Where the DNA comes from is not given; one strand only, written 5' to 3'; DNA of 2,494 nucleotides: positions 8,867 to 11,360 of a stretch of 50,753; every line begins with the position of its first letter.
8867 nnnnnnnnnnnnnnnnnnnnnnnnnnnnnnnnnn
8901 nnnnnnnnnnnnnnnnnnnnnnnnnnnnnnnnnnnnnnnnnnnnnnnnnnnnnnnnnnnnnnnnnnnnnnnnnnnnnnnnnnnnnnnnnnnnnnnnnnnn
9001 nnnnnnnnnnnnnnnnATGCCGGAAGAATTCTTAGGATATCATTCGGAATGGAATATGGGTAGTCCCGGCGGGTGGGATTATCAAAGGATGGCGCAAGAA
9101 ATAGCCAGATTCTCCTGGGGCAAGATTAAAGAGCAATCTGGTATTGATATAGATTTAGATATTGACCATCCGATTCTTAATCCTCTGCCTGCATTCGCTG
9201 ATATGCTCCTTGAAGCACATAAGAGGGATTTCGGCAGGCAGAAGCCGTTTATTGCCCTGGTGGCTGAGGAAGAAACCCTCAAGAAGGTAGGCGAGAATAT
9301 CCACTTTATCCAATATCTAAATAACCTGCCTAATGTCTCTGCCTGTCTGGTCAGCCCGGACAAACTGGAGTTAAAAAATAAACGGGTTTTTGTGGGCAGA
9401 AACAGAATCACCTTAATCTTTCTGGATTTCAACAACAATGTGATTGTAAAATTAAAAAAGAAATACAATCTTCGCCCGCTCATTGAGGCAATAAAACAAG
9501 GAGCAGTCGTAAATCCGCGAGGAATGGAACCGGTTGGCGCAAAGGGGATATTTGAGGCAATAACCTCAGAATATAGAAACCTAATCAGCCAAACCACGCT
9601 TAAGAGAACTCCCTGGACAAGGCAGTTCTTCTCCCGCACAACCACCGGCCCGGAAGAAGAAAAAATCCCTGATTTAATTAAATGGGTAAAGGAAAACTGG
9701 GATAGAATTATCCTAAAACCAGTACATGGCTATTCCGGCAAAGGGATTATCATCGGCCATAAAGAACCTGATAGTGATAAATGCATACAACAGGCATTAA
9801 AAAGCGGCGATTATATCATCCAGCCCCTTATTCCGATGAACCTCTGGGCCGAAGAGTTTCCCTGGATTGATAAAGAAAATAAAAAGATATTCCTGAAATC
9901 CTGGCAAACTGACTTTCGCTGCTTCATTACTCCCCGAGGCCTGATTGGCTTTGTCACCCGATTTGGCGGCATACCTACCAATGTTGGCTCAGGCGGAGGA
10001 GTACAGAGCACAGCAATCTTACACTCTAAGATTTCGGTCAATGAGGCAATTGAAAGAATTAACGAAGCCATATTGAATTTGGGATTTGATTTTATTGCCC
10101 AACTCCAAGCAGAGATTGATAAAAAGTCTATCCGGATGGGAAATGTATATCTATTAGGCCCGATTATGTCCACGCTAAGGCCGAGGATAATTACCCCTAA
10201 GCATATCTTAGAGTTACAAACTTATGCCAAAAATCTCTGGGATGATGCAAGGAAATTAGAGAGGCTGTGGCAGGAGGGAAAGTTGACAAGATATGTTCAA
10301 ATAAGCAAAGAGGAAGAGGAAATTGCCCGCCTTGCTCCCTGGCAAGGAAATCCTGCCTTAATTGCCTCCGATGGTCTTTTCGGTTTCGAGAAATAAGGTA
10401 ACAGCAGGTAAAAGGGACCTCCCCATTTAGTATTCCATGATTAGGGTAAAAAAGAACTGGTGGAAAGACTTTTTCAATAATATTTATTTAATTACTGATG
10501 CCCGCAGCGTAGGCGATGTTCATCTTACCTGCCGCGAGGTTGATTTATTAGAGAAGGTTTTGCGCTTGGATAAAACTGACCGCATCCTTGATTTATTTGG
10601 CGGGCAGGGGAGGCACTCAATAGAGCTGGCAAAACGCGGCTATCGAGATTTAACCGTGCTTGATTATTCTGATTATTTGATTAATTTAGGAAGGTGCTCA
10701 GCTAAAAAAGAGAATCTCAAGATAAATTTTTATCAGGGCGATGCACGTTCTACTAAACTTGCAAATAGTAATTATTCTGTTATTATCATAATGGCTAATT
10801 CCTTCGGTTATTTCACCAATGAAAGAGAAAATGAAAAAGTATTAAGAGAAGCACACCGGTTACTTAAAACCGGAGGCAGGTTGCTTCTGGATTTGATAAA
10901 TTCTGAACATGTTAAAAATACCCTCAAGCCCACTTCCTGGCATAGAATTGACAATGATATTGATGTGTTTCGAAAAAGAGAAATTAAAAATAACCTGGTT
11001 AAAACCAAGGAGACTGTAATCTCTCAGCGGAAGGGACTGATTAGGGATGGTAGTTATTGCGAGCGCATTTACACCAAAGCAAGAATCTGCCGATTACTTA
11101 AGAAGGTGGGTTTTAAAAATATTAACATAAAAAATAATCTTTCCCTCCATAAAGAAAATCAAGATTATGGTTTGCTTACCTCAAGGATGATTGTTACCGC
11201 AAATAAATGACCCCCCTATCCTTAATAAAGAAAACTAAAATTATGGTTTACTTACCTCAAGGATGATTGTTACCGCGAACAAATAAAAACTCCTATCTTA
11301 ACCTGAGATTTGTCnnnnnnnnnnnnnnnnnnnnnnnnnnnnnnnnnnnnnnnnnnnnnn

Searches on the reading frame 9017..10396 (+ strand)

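Call 9: search_protein_families(library=pfam, proteins=[window:9017-10396:+], max_evalue=0.01)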
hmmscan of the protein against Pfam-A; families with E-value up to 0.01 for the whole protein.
window:9017-10396:+ (459 aa): 1 family
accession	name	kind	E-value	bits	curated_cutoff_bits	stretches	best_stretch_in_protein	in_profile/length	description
PF14398.11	ATPgrasp_YheCD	-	0.0055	16.4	26.8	0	195-253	19-73/255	YheC/D like ATP-grasp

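Call 18: search_protein_families(library=ncbifam, proteins=[window:9017-10396:+], max_evalue=0.01)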
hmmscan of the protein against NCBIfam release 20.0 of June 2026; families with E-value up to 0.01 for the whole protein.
window:9017-10396:+ (459 aa): 2 families
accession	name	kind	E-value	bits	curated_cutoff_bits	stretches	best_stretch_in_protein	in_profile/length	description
NF009110.0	PRK12458.1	subfamily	0.0034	16.4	408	1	213-268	155-209/349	glutathione synthetase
NF040720.1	MptN_Meth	equivalog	0.0039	16.3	350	1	219-258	127-159/291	tetrahydromethanopterin:alpha-L-glutamate ligase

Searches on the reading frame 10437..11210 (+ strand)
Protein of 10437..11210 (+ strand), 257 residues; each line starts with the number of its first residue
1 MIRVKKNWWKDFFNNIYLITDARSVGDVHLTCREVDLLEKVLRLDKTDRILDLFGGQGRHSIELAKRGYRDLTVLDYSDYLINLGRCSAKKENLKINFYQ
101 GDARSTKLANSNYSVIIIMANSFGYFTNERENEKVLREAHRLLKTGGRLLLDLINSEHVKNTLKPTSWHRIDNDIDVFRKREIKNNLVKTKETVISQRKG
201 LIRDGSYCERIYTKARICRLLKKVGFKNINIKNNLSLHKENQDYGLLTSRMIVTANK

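Call 9: search_protein_families(library=pfam, proteins=[window:10437-11210:+], max_evalue=0.01)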
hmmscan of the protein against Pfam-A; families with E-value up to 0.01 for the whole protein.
window:10437-11210:+ (257 aa): 9 families
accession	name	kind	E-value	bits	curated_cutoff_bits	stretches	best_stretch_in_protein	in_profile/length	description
PF13649.12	Methyltransf_25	-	1.2e-16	61.6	27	1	50-147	1-97/97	Methyltransferase domain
PF13847.12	Methyltransf_31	-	9.9e-13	48.4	27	1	45-161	2-124/145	Methyltransferase domain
PF08241.18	Methyltransf_11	-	6.1e-12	46.5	21.2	1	52-150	2-94/95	Methyltransferase domain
PF13489.12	Methyltransf_23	-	4.3e-09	36.8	27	1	37-185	12-152/164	Methyltransferase domain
PF01209.24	Ubie_methyltran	-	4.9e-09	36.3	20.1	1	39-151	40-151/233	ubiE/COQ5 methyltransferase family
PF05175.20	MTS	-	5.3e-06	26.6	23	1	37-151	22-138/170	Methyltransferase small domain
PF08242.18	Methyltransf_12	-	3.1e-05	25.1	30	1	51-149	1-98/98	Methyltransferase domain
PF03848.20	TehB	-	5.2e-05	23.2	20.4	1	36-149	21-130/193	Tellurite resistance protein TehB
PF25596.1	CPSase_L_D1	-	0.007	16.6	27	0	19-64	50-97/118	Carbamoyl phosphate synthase preATP-grasp domain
